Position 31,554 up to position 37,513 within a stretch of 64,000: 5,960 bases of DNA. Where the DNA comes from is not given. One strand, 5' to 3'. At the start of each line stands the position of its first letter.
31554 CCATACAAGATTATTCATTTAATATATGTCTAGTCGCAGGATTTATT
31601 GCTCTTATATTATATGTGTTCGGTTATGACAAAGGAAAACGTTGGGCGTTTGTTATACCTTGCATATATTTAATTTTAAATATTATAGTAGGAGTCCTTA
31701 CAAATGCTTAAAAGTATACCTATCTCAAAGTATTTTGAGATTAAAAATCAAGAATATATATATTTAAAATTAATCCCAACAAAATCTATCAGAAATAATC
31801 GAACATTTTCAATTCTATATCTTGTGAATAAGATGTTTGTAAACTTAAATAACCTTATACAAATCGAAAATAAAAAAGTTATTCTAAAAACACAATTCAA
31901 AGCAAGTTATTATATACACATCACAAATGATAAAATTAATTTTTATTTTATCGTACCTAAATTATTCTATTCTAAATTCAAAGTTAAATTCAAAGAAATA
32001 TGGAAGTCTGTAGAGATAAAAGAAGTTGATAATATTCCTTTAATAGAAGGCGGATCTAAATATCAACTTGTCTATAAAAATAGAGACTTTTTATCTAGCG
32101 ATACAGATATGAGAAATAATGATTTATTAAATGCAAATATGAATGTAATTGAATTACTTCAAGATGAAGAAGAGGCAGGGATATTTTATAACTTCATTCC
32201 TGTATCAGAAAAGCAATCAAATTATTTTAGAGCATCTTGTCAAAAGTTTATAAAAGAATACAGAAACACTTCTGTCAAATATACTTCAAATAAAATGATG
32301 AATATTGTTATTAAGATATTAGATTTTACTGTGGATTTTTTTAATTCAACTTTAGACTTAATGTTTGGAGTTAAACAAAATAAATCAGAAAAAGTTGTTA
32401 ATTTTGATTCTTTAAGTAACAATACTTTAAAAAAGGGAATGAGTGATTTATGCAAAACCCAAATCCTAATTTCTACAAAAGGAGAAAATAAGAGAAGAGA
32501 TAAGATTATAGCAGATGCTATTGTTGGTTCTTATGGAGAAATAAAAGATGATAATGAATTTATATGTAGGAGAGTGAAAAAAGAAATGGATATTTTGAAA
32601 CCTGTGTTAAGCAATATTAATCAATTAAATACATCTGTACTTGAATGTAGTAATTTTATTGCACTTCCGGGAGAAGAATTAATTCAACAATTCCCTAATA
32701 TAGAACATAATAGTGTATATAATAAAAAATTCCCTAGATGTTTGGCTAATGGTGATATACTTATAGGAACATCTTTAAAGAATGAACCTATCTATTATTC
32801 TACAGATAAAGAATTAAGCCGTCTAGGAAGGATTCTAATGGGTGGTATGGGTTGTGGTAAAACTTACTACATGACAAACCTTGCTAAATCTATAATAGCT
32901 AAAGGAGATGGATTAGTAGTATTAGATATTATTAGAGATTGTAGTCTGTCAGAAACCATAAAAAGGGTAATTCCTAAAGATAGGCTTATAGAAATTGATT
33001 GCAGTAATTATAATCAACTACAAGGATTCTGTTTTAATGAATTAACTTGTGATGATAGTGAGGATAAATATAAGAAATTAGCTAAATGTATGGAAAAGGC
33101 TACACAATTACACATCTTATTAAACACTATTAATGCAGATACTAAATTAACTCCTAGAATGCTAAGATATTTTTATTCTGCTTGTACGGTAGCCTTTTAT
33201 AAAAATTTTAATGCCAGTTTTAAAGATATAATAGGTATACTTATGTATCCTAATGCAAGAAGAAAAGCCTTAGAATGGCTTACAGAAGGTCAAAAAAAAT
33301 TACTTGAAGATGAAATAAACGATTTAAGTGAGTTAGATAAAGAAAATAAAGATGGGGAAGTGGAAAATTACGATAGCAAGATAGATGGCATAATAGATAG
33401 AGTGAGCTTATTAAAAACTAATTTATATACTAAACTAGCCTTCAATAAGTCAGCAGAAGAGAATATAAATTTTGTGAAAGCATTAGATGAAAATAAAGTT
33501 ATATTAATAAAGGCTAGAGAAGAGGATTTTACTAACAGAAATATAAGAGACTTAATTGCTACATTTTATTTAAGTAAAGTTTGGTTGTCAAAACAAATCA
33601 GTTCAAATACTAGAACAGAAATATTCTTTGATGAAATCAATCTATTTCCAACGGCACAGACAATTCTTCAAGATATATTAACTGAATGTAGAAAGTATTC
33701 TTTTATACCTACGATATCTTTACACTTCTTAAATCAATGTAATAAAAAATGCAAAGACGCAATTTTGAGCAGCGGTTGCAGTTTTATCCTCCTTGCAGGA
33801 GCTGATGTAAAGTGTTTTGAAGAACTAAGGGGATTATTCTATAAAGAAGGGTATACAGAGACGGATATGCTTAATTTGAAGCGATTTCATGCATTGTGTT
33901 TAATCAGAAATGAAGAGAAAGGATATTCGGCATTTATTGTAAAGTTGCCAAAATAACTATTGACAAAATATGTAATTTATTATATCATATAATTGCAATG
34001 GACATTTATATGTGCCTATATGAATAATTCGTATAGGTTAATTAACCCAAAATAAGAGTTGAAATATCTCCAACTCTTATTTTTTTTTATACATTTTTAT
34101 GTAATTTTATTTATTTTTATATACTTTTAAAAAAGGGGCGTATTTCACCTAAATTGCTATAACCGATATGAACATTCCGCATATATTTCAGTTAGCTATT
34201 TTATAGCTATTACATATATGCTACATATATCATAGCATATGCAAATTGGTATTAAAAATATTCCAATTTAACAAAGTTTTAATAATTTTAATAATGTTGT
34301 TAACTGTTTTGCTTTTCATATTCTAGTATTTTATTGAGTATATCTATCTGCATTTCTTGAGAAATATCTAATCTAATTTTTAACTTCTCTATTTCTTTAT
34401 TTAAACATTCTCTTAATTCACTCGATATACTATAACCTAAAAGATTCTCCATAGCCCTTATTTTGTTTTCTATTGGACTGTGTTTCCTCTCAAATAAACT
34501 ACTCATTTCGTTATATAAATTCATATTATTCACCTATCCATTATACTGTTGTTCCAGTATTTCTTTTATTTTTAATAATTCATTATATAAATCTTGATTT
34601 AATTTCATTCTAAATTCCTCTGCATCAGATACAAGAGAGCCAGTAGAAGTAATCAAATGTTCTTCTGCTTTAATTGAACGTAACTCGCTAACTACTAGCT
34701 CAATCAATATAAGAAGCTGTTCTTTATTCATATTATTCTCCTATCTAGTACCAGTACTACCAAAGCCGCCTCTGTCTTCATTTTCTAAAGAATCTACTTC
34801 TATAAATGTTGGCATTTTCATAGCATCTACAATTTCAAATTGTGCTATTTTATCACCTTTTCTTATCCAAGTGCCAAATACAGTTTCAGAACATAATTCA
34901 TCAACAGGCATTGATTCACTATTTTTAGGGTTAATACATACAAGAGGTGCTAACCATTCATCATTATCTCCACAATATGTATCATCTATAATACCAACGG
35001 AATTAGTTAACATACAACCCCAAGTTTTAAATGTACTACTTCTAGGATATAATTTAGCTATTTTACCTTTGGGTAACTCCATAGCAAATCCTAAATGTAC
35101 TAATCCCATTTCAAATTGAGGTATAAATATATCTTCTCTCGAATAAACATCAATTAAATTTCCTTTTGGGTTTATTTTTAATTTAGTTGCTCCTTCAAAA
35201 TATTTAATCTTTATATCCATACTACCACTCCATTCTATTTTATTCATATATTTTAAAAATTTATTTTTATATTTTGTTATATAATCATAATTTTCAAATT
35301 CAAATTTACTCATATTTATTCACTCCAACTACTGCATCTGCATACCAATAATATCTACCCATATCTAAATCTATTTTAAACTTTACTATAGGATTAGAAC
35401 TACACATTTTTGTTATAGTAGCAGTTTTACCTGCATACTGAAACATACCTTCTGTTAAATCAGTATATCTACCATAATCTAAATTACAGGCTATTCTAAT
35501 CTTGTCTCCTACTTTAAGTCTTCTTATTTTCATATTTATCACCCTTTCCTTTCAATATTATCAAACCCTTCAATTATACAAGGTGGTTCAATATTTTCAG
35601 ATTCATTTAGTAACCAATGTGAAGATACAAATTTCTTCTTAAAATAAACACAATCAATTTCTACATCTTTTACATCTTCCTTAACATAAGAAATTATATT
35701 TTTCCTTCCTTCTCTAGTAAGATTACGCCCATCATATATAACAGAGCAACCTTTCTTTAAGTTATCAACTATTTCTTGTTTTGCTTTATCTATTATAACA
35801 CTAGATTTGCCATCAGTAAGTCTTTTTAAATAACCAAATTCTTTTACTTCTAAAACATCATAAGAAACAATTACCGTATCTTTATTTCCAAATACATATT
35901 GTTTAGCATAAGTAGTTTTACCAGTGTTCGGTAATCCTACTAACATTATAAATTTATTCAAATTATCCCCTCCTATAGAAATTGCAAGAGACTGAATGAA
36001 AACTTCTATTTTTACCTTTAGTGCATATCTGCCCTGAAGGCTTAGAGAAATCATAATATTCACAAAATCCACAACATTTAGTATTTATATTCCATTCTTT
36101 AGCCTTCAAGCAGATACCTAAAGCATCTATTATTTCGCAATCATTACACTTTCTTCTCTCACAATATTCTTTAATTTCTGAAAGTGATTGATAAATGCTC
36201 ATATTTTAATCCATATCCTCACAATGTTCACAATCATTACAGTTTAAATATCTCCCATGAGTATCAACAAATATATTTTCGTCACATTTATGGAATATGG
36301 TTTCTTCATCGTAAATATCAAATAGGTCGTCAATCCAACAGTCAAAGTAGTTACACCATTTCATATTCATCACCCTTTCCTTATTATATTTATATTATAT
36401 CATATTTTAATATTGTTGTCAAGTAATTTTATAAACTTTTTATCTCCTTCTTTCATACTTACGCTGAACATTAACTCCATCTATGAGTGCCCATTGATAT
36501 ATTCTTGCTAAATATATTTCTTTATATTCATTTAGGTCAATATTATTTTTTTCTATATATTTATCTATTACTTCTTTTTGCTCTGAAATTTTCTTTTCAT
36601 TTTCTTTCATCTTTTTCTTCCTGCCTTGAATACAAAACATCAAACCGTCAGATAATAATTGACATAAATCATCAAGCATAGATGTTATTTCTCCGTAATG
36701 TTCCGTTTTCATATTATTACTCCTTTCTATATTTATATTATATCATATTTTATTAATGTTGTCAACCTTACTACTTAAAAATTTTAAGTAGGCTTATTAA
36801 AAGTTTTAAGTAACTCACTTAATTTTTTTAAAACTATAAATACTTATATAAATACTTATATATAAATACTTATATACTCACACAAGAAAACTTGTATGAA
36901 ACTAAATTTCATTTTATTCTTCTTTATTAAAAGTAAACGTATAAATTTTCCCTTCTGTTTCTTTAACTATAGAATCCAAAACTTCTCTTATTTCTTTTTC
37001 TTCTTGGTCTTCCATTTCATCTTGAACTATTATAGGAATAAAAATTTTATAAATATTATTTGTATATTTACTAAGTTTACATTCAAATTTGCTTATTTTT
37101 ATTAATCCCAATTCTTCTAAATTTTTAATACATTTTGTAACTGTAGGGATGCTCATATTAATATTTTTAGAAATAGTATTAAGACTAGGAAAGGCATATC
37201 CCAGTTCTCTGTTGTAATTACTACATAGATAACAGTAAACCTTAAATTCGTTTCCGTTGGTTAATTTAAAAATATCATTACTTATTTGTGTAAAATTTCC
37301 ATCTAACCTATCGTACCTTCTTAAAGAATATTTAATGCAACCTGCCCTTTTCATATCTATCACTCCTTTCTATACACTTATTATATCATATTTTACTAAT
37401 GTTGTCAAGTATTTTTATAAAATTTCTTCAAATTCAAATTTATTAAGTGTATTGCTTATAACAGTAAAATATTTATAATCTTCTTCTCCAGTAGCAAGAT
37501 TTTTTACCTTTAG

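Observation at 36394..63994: Twelve near-identical promoter/leader/RBS cassettes partition the early region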

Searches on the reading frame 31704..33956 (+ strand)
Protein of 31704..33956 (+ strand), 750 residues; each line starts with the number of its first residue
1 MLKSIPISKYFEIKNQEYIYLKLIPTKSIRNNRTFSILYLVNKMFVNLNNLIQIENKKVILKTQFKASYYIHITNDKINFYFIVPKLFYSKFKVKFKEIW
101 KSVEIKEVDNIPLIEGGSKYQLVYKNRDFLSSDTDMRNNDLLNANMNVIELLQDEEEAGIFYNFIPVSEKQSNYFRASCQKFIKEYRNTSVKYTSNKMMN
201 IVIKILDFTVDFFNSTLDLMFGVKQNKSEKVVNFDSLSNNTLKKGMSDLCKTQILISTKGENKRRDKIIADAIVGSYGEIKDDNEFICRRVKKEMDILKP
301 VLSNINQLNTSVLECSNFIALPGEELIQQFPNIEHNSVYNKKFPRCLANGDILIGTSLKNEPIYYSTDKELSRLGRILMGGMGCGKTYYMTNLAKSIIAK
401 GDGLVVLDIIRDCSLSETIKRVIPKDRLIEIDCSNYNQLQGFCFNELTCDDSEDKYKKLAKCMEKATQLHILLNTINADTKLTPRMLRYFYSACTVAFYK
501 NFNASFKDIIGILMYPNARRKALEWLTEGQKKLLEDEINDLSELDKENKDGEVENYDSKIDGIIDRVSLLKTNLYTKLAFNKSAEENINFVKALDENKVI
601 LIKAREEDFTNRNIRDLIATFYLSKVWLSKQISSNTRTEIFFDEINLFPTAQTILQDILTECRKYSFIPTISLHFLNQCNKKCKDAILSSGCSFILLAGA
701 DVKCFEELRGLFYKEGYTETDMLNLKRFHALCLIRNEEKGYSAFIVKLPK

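Call 39: search_protein_families(library=pfam, proteins=[window:31704-33956:+], max_evalue=0.01)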
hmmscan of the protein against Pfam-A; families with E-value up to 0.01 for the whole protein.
window:31704-33956:+ (750 aa): 2 families
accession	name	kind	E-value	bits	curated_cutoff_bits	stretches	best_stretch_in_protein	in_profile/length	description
PF13173.12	AAA_14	-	1.2e-05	25.8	27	1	592-675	27-101/129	AAA domain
PF10412.15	TrwB_AAD_bind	-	0.0035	16.7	20.5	0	373-409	15-51/387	Type IV secretion-system coupling protein DNA-binding domain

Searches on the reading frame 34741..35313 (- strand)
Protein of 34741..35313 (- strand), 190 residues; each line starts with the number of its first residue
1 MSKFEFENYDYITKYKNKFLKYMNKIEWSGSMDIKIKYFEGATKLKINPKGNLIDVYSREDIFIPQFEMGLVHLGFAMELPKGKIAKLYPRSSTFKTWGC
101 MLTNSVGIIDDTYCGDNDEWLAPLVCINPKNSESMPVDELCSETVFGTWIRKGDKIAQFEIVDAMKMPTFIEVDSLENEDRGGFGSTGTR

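Call 39: search_protein_families(library=pfam, proteins=[window:34741-35313:-], max_evalue=0.01)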
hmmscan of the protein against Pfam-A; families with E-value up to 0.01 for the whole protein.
window:34741-35313:- (190 aa): 2 families
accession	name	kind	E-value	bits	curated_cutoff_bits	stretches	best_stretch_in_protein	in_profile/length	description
PF00692.24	dUTPase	-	4.8e-07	30.1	22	1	55-115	17-74/129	dUTPase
PF22769.1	DCD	-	0.0024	18.4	27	1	57-159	66-148/153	dCTP deaminase-like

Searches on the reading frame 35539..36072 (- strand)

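Call 39: search_protein_families(library=pfam, proteins=[window:35539-36072:-], max_evalue=0.01)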
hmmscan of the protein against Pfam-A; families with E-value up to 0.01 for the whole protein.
window:35539-36072:- (177 aa): 5 families
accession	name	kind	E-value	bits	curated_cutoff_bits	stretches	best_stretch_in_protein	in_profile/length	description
PF13671.12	AAA_33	-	2.5e-07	31.5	27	1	42-145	2-105/143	AAA domain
PF08433.16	KTI12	-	3.4e-06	27.2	22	1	42-136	4-99/271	Chromatin associated protein KTI12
PF01591.24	6PF2K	-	7e-06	26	27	0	99-149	86-139/223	6-phosphofructo-2-kinase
PF13238.12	AAA_18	-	0.0038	18.1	29.4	1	42-130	1-80/128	AAA domain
PF04472.17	SepF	-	0.0069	17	27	0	99-138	13-52/72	Cell division protein SepF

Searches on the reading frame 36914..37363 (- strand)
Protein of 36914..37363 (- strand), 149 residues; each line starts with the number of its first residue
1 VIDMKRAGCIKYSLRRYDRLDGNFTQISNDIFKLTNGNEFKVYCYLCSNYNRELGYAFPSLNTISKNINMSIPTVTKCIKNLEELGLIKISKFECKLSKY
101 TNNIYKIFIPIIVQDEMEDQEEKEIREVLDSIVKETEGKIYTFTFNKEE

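Call 8: search_protein_families(library=phrogs, proteins=[window:36914-37363:-])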
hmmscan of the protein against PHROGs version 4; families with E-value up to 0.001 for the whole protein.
window:36914-37363:- (149 aa): 18 families
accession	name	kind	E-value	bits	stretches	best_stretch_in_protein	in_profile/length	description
phrog_1835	-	DNA, RNA and nucleotide metabolism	8.4e-12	46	1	36-136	45-145/301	HTH DNA binding protein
phrog_678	-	DNA, RNA and nucleotide metabolism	1.1e-11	45.9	1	16-123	24-150/346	replication initiation O-like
phrog_270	-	DNA, RNA and nucleotide metabolism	3e-11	44.3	1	19-112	27-120/383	replication initiation protein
phrog_186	-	DNA, RNA and nucleotide metabolism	1.5e-10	42.3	1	18-120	16-122/308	DnaD-like helicase loader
phrog_428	-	DNA, RNA and nucleotide metabolism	6.9e-10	39.7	1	4-120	71-188/455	replication initiation protein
phrog_9088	-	unknown function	2.9e-09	37.9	1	41-132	44-135/227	-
phrog_8102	-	DNA, RNA and nucleotide metabolism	3.1e-09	37.4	1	33-112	31-112/337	replication initiation protein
phrog_26369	-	DNA, RNA and nucleotide metabolism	3.1e-09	37.3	1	35-119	57-144/347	replication initiation protein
phrog_15053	-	unknown function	1.9e-08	34.9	1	29-113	39-122/343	-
phrog_4221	-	DNA, RNA and nucleotide metabolism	1.4e-06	28.8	1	19-120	8-107/325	replication initiation protein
phrog_391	-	DNA, RNA and nucleotide metabolism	1.6e-06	29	1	50-116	29-97/298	replication initiation O-like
phrog_22534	-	unknown function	3.3e-06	28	1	36-113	25-98/111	-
phrog_1032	-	DNA, RNA and nucleotide metabolism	1.6e-05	26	1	54-132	33-96/281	replication initiation protein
phrog_7882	-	DNA, RNA and nucleotide metabolism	2.8e-05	24.7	1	55-126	63-131/314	DnaD-like helicase loader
phrog_30285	-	unknown function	2.9e-05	25.1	1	42-109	47-113/208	-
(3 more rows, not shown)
